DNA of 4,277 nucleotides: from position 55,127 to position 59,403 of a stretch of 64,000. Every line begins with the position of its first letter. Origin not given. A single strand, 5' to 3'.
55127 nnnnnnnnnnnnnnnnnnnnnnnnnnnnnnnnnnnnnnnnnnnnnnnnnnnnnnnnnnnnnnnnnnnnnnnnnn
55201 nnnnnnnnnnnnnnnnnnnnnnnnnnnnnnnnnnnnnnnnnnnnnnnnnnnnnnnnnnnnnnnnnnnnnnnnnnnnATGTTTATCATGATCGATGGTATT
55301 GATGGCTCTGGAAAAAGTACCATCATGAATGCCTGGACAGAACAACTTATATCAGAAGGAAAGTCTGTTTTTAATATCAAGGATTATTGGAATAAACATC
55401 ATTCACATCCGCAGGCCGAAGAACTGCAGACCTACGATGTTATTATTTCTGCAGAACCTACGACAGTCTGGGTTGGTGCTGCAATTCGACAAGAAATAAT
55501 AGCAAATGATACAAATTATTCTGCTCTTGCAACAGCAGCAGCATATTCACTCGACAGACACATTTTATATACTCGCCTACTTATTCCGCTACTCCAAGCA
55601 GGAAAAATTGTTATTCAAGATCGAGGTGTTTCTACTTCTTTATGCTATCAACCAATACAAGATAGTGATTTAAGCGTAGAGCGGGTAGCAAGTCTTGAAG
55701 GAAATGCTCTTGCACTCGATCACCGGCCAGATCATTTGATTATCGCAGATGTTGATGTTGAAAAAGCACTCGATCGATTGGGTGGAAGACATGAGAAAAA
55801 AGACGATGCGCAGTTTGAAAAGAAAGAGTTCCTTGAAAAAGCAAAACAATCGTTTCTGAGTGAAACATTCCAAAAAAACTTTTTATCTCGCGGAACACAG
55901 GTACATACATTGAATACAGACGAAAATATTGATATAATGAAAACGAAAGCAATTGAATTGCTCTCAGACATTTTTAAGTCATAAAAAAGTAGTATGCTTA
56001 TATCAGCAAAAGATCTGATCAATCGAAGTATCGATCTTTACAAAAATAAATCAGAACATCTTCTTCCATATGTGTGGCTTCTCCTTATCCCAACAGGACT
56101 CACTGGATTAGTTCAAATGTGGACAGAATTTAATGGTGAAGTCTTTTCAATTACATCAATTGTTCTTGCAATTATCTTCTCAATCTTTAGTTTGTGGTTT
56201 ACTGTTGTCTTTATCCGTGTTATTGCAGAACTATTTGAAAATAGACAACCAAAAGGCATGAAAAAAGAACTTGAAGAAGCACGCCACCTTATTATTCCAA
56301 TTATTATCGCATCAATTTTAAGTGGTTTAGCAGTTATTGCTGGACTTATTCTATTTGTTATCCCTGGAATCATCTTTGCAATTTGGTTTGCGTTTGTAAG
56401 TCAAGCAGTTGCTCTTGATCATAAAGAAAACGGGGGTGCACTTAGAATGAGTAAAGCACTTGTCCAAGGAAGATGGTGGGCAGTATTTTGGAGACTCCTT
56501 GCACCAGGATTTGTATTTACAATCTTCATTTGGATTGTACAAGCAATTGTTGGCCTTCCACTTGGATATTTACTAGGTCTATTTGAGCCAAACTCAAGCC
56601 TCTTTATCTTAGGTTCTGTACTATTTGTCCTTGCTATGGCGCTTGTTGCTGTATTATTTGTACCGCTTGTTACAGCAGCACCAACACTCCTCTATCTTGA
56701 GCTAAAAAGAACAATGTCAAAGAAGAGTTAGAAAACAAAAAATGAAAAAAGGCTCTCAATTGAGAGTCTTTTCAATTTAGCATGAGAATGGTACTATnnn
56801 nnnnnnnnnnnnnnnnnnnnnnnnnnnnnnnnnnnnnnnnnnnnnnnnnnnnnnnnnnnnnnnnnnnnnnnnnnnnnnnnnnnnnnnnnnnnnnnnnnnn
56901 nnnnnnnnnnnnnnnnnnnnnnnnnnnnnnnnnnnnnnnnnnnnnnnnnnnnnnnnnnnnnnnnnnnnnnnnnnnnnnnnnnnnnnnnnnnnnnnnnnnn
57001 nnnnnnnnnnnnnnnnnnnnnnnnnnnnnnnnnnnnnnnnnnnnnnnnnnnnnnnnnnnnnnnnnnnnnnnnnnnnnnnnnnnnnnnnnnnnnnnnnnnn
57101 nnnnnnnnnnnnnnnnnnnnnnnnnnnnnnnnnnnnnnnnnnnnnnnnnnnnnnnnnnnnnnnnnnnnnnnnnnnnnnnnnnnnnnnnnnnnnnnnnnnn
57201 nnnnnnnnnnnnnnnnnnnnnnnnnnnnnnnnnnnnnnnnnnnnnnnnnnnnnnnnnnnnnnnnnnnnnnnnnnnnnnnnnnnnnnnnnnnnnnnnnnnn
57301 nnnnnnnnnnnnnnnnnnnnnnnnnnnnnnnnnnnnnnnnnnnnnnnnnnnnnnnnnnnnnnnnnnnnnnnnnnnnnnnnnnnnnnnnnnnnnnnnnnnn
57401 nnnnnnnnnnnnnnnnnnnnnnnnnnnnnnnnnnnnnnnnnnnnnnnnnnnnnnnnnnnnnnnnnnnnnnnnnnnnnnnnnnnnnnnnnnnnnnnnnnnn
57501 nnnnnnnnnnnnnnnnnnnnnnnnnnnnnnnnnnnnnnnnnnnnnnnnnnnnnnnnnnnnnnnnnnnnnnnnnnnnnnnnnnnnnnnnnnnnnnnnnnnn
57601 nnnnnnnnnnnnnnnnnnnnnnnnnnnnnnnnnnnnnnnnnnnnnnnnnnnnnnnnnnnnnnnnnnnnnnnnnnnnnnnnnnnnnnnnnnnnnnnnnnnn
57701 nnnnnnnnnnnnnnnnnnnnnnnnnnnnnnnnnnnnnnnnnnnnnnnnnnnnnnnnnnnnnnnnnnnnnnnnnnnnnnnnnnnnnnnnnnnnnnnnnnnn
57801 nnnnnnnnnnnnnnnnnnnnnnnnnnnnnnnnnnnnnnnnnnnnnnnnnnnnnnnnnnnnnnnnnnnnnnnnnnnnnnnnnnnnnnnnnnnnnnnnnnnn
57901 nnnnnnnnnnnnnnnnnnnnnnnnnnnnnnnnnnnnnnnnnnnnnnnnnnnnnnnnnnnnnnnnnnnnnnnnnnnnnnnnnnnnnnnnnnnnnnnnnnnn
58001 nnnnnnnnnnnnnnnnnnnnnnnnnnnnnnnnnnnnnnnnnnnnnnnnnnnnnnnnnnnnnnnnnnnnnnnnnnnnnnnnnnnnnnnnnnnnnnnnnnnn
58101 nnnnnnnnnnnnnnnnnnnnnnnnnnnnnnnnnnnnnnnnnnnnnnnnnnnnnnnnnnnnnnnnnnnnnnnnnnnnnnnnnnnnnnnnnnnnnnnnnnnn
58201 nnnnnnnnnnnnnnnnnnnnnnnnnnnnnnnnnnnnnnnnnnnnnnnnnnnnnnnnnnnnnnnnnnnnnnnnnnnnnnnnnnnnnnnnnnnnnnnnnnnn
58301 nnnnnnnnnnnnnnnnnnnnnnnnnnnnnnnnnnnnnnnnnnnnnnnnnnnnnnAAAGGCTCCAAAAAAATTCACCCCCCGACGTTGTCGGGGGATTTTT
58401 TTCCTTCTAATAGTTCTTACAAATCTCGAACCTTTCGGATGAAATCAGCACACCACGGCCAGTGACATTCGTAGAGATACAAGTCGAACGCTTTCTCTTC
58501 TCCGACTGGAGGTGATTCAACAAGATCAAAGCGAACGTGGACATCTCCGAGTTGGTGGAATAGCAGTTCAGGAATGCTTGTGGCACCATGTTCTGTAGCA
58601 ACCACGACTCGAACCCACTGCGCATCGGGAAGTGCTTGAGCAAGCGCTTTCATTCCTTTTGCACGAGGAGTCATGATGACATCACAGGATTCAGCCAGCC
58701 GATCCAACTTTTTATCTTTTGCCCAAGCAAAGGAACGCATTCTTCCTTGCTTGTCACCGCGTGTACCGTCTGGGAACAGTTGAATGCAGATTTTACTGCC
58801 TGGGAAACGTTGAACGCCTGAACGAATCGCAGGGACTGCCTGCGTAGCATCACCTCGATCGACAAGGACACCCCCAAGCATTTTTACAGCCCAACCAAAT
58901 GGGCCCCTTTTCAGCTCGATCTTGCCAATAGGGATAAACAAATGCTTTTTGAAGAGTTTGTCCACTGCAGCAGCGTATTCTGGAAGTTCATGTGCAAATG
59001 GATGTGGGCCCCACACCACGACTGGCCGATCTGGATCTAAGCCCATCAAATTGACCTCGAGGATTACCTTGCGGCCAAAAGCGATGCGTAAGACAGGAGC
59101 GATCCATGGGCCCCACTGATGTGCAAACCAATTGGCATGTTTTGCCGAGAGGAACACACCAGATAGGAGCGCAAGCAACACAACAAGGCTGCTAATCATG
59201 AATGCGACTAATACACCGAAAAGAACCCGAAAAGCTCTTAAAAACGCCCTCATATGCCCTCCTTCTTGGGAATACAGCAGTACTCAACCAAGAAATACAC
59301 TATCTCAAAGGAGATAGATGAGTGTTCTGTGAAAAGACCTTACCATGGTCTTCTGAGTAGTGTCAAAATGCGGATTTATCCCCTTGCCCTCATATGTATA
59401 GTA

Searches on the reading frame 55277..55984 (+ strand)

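Call 43: search_protein_families(library=pfam, proteins=[window:55277-55984:+])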
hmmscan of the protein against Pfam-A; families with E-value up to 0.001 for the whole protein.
window:55277-55984:+ (235 aa): 1 family
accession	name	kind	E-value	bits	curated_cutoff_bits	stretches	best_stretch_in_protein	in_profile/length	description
PF02223.23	Thymidylate_kin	-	2.4e-25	89.7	27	1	51-204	23-171/185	Thymidylate kinase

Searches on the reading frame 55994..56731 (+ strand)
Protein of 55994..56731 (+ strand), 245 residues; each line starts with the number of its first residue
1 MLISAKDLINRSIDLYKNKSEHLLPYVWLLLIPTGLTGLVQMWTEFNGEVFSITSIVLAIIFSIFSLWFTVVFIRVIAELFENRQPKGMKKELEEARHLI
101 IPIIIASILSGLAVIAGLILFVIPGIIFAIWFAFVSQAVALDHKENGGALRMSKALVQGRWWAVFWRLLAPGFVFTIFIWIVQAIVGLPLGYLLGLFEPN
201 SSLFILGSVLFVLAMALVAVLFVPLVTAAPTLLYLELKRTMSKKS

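Call 89: search_protein_families(library=pfam, proteins=[window:55994-56731:+], max_evalue=0.001)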
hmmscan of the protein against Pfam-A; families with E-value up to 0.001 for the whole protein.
window:55994-56731:+ (245 aa): 1 family
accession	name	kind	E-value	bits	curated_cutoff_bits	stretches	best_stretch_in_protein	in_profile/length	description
PF10110.14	GPDPase_memb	-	4.1e-05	22.9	29.6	1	108-236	157-284/321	Membrane domain of glycerophosphoryl diester phosphodiesterase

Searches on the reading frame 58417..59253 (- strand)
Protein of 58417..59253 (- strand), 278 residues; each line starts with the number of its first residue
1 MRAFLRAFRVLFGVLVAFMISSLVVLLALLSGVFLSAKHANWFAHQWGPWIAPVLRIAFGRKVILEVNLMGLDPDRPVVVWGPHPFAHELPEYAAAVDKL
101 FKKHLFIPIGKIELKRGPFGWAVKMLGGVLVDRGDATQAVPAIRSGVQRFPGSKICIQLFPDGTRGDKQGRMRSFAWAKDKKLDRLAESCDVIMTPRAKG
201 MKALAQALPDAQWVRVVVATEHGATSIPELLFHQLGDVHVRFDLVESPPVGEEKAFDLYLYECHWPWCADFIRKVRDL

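Call 89: search_protein_families(library=pfam, proteins=[window:58417-59253:-], max_evalue=0.001)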
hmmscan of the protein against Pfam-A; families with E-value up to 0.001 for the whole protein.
window:58417-59253:- (278 aa): 1 family
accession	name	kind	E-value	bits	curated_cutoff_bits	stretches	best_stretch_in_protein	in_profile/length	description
PF01553.26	Acyltransferase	-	0.00021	21.5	23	1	107-171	44-108/132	Acyltransferase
